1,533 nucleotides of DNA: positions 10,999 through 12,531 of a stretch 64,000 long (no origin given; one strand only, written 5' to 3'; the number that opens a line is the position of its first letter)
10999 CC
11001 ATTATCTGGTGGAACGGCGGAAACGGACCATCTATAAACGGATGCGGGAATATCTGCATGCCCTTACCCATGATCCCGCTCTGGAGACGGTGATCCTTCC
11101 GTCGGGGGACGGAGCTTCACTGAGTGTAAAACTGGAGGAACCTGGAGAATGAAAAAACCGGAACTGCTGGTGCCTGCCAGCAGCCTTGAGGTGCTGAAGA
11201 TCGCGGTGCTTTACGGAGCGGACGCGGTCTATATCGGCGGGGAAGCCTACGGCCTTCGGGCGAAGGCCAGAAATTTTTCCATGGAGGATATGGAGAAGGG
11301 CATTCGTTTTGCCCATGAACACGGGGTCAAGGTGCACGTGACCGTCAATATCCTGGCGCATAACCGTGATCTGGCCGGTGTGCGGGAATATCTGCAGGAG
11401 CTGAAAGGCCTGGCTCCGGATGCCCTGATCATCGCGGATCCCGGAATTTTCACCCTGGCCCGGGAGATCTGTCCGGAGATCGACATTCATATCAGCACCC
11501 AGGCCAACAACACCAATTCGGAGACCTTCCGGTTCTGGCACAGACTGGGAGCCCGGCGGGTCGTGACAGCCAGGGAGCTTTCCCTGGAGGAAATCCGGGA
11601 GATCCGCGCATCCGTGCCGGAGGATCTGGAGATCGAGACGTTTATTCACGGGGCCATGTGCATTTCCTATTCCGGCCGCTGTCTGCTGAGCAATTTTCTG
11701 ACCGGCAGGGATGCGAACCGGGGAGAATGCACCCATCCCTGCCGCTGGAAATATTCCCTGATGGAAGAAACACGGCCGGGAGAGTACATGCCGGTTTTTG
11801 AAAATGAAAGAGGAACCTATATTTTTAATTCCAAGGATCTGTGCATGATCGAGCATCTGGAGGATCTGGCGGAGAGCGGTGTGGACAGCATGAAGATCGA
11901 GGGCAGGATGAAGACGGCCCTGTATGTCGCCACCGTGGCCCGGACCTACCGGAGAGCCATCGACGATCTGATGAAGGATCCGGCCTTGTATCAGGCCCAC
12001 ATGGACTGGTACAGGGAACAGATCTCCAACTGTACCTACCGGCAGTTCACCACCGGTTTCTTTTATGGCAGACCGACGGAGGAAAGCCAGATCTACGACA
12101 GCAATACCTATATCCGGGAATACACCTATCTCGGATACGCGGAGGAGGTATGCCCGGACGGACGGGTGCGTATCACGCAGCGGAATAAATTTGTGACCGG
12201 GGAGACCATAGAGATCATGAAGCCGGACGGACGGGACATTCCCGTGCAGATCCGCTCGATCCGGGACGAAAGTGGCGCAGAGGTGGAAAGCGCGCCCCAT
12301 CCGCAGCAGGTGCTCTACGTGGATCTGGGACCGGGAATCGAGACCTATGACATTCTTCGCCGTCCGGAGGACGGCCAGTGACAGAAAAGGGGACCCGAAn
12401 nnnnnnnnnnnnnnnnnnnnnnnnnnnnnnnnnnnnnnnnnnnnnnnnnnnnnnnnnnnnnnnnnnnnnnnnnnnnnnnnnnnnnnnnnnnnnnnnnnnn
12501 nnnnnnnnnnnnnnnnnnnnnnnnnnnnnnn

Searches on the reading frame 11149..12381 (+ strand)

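Call 16: search_protein_families(library=pfam, proteins=[window:11149-12381:+], max_evalue=0.001)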
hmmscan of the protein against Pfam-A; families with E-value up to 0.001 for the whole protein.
window:11149-12381:+ (410 aa): 2 families
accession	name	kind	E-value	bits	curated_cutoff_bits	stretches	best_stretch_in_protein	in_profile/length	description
PF01136.24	Peptidase_U32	-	9.9e-100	333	22.4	1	77-309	3-231/233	Peptidase family U32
PF16325.11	Peptidase_U32_C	-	6.3e-25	87.6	28.2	1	323-404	1-83/83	Peptidase family U32 C-terminal domain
